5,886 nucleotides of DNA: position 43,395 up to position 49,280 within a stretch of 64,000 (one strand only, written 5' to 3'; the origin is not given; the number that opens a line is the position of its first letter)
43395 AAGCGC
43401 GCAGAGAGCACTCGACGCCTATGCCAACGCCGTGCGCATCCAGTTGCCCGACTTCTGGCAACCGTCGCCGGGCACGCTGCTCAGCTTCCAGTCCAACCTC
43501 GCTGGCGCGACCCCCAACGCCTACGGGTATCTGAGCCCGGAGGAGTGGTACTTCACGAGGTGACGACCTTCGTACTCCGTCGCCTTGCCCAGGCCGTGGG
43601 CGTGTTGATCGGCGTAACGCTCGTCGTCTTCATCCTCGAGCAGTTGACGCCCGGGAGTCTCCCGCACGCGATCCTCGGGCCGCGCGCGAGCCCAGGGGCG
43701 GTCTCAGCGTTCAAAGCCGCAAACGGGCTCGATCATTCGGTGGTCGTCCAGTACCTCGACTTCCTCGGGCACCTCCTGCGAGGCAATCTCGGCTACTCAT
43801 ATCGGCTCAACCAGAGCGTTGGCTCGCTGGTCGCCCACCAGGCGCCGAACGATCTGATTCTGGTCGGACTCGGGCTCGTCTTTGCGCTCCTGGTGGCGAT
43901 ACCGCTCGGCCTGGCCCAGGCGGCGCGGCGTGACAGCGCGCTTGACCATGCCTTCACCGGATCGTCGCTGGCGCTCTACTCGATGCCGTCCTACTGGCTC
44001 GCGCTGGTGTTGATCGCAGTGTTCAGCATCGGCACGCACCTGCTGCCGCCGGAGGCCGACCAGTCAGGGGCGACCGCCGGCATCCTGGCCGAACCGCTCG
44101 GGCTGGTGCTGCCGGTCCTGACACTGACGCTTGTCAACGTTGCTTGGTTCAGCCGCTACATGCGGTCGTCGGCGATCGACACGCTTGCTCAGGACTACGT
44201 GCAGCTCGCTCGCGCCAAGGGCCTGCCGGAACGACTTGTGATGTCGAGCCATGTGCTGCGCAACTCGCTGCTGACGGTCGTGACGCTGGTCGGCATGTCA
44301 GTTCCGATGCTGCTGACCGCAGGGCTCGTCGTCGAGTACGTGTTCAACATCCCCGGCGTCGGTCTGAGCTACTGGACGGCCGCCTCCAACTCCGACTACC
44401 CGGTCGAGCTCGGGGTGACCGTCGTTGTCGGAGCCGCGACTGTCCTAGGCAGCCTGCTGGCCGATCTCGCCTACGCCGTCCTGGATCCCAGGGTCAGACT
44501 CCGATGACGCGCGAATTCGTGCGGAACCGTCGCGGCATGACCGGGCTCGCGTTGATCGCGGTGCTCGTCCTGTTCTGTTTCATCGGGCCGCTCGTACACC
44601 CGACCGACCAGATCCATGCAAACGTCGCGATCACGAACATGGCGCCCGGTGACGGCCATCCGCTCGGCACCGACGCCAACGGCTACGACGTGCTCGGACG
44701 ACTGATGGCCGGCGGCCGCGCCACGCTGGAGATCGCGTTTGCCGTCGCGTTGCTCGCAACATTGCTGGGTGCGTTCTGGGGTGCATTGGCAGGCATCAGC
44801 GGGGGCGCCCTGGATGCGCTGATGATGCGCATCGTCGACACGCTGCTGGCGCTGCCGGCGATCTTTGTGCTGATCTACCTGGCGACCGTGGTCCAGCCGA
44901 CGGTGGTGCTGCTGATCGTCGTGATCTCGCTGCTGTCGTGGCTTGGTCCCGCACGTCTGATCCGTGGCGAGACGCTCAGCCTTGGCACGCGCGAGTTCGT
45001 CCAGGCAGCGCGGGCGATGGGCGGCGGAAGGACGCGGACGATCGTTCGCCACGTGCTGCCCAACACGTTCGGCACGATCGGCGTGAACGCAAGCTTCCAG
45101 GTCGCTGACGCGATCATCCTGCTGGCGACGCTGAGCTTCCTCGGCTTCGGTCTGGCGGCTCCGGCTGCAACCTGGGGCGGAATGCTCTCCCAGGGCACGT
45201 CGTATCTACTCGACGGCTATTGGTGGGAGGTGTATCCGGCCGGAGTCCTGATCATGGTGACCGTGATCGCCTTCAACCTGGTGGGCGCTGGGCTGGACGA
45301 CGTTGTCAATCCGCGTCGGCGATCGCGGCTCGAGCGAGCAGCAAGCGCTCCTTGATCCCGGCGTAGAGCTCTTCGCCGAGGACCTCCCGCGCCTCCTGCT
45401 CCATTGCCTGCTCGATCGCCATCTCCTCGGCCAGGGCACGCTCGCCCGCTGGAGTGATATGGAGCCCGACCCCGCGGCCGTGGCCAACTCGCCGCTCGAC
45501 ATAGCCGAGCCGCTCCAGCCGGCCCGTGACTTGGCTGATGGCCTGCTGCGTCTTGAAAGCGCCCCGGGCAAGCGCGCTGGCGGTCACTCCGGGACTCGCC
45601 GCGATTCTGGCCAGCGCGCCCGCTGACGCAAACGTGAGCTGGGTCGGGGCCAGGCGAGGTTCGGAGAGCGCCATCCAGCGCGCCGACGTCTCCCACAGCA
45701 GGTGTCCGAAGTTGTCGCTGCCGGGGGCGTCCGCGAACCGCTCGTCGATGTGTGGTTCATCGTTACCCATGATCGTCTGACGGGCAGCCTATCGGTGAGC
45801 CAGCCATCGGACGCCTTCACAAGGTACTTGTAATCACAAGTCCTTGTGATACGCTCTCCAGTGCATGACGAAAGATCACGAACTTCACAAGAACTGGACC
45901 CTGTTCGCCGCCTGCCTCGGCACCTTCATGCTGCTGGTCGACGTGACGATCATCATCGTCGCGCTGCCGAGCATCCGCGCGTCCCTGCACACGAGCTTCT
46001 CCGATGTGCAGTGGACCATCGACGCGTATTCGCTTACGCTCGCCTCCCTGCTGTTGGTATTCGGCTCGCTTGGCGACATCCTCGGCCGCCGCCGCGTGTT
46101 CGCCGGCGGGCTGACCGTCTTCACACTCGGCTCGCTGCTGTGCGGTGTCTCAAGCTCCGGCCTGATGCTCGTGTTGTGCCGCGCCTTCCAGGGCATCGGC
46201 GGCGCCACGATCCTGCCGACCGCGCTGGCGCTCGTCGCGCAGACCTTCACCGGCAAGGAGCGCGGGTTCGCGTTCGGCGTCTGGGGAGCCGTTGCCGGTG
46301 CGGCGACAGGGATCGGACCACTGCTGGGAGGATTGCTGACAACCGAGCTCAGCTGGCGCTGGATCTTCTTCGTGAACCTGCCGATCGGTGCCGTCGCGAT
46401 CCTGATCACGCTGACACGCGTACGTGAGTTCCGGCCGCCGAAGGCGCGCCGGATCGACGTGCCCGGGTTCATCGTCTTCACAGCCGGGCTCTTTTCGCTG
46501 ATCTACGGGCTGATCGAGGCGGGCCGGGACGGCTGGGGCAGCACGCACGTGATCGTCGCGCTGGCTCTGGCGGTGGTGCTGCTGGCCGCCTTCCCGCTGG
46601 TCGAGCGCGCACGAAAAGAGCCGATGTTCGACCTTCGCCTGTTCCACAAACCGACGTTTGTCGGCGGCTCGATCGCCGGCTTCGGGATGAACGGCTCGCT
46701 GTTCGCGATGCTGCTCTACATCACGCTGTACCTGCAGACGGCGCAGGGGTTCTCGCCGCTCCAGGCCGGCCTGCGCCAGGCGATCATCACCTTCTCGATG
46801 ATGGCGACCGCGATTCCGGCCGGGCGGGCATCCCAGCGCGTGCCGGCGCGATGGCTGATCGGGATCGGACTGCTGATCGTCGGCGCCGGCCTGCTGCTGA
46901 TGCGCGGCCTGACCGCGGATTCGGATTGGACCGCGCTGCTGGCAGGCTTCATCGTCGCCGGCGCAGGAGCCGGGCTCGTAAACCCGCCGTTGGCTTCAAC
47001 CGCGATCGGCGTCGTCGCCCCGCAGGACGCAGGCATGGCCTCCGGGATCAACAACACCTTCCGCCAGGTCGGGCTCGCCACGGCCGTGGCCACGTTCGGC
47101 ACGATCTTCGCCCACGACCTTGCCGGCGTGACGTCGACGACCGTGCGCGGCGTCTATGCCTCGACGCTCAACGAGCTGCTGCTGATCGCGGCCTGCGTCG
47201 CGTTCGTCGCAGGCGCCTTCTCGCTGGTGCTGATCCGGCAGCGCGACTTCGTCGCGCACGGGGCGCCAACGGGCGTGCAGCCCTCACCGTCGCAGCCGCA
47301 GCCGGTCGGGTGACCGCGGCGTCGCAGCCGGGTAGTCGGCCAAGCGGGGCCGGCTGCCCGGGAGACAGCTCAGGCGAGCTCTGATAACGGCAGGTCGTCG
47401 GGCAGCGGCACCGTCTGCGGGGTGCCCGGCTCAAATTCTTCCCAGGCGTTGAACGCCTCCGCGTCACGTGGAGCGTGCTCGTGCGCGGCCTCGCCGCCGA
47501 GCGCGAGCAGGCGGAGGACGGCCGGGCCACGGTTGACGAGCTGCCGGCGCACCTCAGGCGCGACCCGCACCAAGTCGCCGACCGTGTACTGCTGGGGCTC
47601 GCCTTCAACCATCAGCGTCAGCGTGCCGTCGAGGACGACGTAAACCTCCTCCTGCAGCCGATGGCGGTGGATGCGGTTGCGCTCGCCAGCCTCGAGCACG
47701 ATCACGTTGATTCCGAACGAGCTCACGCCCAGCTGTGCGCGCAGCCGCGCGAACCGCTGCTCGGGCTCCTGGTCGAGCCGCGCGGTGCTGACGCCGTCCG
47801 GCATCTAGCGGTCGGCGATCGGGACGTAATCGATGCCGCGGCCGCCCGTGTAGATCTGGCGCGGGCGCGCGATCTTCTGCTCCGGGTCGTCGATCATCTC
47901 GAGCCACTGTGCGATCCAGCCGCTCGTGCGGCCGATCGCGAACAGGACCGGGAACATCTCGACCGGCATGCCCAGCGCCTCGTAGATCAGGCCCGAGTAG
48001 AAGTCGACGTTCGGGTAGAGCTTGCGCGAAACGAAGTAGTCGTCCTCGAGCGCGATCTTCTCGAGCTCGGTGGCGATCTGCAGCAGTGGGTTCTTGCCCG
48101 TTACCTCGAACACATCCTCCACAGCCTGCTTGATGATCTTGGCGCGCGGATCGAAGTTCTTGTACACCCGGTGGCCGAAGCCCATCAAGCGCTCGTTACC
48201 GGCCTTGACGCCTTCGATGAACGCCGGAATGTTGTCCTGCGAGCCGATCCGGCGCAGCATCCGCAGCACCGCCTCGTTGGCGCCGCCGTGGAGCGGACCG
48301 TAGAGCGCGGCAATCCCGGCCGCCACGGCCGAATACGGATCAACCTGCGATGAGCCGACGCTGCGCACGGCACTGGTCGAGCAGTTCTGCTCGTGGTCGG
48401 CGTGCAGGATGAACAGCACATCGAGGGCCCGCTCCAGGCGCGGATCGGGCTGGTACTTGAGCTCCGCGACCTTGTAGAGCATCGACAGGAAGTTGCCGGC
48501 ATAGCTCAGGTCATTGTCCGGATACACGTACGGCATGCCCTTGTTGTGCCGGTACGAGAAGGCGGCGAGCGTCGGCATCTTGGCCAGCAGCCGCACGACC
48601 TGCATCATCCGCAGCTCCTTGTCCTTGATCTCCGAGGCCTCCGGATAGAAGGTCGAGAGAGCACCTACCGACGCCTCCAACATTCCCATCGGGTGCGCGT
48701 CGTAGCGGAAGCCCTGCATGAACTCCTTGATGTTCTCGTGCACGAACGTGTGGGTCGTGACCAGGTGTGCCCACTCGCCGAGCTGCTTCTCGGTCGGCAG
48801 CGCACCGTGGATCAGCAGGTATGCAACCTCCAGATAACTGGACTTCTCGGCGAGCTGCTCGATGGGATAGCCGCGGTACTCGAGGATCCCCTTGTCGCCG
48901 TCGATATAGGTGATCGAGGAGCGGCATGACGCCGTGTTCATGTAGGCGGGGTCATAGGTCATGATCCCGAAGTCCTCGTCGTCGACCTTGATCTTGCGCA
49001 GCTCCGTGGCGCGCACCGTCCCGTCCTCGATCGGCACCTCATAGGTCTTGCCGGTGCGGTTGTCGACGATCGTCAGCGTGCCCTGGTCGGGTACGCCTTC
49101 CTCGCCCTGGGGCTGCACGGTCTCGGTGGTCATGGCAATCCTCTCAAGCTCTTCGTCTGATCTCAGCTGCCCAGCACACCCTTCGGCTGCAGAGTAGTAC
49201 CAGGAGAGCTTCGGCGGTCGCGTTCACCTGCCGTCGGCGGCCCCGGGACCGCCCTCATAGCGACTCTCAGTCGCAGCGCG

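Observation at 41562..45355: TPP riboswitch controlling an Opp/Dpp-family ABC transporter: candidate new thiamine or precursor importer class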

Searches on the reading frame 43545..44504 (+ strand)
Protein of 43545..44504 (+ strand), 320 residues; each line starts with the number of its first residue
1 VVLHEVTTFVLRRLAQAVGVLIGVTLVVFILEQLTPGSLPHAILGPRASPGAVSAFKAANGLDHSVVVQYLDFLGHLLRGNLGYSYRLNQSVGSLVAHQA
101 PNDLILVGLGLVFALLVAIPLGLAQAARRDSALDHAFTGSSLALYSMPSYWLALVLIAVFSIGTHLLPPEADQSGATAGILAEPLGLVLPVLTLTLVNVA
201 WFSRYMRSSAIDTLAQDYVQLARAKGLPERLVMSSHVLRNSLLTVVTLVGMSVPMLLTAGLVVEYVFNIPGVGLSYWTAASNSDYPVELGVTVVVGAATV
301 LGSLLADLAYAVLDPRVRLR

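Call 8: search_protein_families(library=pfam, proteins=[window:43545-44504:+], max_evalue=0.01)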
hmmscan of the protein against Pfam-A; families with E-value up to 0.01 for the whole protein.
window:43545-44504:+ (320 aa): 2 families
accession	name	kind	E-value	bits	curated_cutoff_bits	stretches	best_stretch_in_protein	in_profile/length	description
PF00528.27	BPD_transp_1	-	2.7e-38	132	26.4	1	118-318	1-183/184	Binding-protein-dependent transport system inner membrane component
PF19300.4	BPD_transp_1_N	-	2.1e-08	34.8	23.8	1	8-81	3-76/114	Binding-prot-dependent transport system membrane comp, N-term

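Call 76: search_protein_families(library=ncbifam, proteins=[window:43545-44504:+], max_evalue=0.001)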
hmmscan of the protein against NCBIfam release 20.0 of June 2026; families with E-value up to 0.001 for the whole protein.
window:43545-44504:+ (320 aa): 18 families
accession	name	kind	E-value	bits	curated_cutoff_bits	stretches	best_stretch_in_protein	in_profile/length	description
NF045470.1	Opp2B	equivalog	1.9e-71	240.7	350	1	13-318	1-300/300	nickel ABC transporter permease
NF045469.1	Opp1B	equivalog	1.2e-63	215.5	380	1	7-318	2-307/307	nickel/cobalt ABC transporter permease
NF045472.1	Opp4B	equivalog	1.5e-61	208.5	450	1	8-318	3-319/319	oligopeptide ABC transporter permease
TIGR02789.1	nickel_nikB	equivalog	1.6e-60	205.2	447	1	8-318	3-307/314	nickel ABC transporter permease subunit NikB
NF007677.0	PRK10352.1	equivalog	2.1e-54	184.7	433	1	7-319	2-308/314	nickel ABC transporter permease subunit NikB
NF045471.1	Opp3B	equivalog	1.3e-52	179.1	480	1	8-319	3-304/308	oligopeptide ABC transporter permease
NF007008.0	PRK09471.1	equivalog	1.7e-49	168.9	388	1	8-318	3-305/306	oligopeptide ABC transporter permease OppB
NF008161.0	PRK10914.1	equivalog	1.5e-46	159.1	590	2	187-318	205-336/339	dipeptide ABC transporter permease DppB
NF011661.0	PRK15081.1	equivalog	1.7e-44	152.5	463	1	8-319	3-305/306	glutathione ABC transporter permease GsiC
NF043081.1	MMSYN1_0165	equivalog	2.5e-31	109.1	350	1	72-319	149-386/388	oligopeptide ABC transporter permease OppB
NF011712.0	PRK15133.1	subfamily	1.3e-29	103.3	445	1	50-318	83-360/364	microcin C ABC transporter permease YejB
NF011690.0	PRK15110.1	equivalog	1.2e-27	97.2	432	2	187-315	183-311/321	putrescine export ABC transporter permease SapB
NF045473.1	Opp1C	equivalog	1.5e-08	34.4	350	1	191-255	134-198/267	nickel/cobalt ABC transporter permease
NF047573.1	opine_perm_CntC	exception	4.1e-08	32.9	440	1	186-252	133-199/271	staphylopine uptake ABC transporter permease subunit CntC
TIGR02790.1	nickel_nikC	equivalog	2e-07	30.9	358.45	1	179-255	118-192/258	nickel ABC transporter permease subunit NikC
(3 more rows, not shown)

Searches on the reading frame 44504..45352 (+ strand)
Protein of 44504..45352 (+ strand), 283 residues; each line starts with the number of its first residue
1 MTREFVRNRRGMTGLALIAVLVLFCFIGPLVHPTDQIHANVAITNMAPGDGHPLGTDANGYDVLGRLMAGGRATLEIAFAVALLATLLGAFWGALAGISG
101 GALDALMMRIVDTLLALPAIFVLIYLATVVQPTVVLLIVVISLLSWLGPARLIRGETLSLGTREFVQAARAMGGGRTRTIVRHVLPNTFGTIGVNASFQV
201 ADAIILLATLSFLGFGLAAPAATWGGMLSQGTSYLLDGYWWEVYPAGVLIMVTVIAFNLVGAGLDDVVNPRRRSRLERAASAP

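Call 8: search_protein_families(library=pfam, proteins=[window:44504-45352:+], max_evalue=0.01)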
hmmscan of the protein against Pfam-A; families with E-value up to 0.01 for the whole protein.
window:44504-45352:+ (283 aa): 2 families
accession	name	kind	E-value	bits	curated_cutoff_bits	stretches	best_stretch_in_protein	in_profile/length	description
PF00528.27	BPD_transp_1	-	9e-26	91.2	26.4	1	89-273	1-183/184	Binding-protein-dependent transport system inner membrane component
PF12911.12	OppC_N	-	6.3e-09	36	23.9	1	3-48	8-53/53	N-terminal TM domain of oligopeptide transport permease C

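Call 76: search_protein_families(library=ncbifam, proteins=[window:44504-45352:+], max_evalue=0.001)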
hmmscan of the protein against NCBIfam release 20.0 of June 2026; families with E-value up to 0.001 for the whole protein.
window:44504-45352:+ (283 aa): 15 families
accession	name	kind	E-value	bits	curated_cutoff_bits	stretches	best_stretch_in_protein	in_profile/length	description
NF045476.1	Opp4C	equivalog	3.2e-80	269.3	350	1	2-271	7-278/278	oligopeptide ABC transporter permease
NF011935.0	PRK15406.1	equivalog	2.6e-58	198.2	433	1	3-273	31-302/302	oligopeptide ABC transporter permease OppC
NF045474.1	Opp2C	equivalog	3.2e-58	197.1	300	1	35-268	3-235/236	nickel transporter permease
TIGR02790.1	nickel_nikC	equivalog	3.9e-54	184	358.45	1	13-268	3-257/258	nickel ABC transporter permease subunit NikC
NF045473.1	Opp1C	equivalog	1.4e-53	182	350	1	7-271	3-266/267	nickel/cobalt ABC transporter permease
NF007376.0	PRK09881.1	equivalog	2.8e-53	180.9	434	1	12-275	34-296/298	D,D-dipeptide ABC transporter permease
NF045475.1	Opp3C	equivalog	1.2e-51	175.8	450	1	54-273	110-328/328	oligopeptide ABC transporter permease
NF007738.0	PRK10417.1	equivalog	5.3e-51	173.8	335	1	13-271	13-270/277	nickel ABC transporter permease subunit NikC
NF011662.0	PRK15082.1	equivalog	4.7e-47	160.8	484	1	2-271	30-299/303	glutathione ABC transporter permease GsiD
NF008160.0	PRK10913.1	equivalog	1.8e-43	149.1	483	1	5-271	26-297/300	dipeptide ABC transporter permease DppC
NF047573.1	opine_perm_CntC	exception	1e-39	136.5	440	1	3-271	3-270/271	staphylopine uptake ABC transporter permease subunit CntC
NF043080.1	MMSYN1_0166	equivalog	3.5e-35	121.4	370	1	3-272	32-305/307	oligopeptide ABC transporter permease OppC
NF011596.0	PRK15021.1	subfamily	1.3e-28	100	439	1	47-270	116-337/341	microcin C ABC transporter permease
NF011691.0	PRK15111.1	equivalog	4.8e-27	95.3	379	1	3-268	21-291/296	putrescine export ABC transporter permease SapC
NF045470.1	Opp2B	equivalog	0.00069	18.9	350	0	61-201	81-240/300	nickel ABC transporter permease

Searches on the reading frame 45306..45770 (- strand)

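Call 8: search_protein_families(library=pfam, proteins=[window:45306-45770:-], max_evalue=0.01)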
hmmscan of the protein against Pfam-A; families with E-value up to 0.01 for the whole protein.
window:45306-45770:- (154 aa): 2 families
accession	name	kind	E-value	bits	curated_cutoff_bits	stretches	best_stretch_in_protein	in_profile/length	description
PF12802.13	MarR_2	-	5.3e-10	39.8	27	1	44-99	2-60/61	MarR family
PF01047.28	MarR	-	0.0022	18.3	24.6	1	52-94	8-50/59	MarR family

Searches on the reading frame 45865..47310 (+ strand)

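Call 8: search_protein_families(library=pfam, proteins=[window:45865-47310:+], max_evalue=0.01)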
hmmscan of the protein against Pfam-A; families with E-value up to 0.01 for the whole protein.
window:45865-47310:+ (482 aa): 2 families
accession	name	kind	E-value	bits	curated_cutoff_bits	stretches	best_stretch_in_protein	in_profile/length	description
PF07690.21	MFS_1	-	1.8e-69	234.7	33.4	2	17-406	2-345/347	Major Facilitator Superfamily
PF00083.30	Sugar_tr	-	0.002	17.5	22.3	1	50-181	50-187/452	Sugar (and other) transporter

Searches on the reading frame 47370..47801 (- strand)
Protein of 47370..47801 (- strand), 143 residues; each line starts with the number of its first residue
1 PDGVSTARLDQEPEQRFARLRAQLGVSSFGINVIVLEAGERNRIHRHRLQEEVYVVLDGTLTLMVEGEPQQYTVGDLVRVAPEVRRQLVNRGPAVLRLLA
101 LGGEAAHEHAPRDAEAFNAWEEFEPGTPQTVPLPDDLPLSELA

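Call 94: search_protein_families(library=pfam, proteins=[window:47370-47801:-], max_evalue=0.0001)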
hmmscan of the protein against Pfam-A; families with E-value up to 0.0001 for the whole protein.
window:47370-47801:- (143 aa): 1 family
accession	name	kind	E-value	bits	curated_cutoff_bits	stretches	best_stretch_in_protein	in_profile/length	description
PF07883.17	Cupin_2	-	9.7e-13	48.1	27.2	1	33-100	2-68/70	Cupin domain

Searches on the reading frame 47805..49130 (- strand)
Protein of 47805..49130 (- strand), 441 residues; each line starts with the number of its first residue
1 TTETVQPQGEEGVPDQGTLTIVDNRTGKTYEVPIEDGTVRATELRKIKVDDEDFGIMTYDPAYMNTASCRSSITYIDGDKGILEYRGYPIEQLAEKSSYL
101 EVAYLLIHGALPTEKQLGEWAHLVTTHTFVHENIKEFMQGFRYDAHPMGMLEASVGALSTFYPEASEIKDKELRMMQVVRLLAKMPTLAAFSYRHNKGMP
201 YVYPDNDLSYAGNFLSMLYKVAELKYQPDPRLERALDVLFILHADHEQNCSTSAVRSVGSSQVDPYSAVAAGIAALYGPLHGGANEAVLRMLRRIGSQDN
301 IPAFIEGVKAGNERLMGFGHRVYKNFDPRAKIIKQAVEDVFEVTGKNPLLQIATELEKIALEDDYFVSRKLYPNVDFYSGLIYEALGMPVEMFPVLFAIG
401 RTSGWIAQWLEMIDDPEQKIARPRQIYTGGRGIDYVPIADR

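Call 94: search_protein_families(library=pfam, proteins=[window:47805-49130:-], max_evalue=0.0001)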
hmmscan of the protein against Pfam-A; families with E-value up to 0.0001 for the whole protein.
window:47805-49130:- (441 aa): 1 family
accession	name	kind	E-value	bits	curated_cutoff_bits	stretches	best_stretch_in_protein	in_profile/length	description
PF00285.26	Citrate_synt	-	1.5e-143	478.6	27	1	63-424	2-357/357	Citrate synthase, C-terminal domain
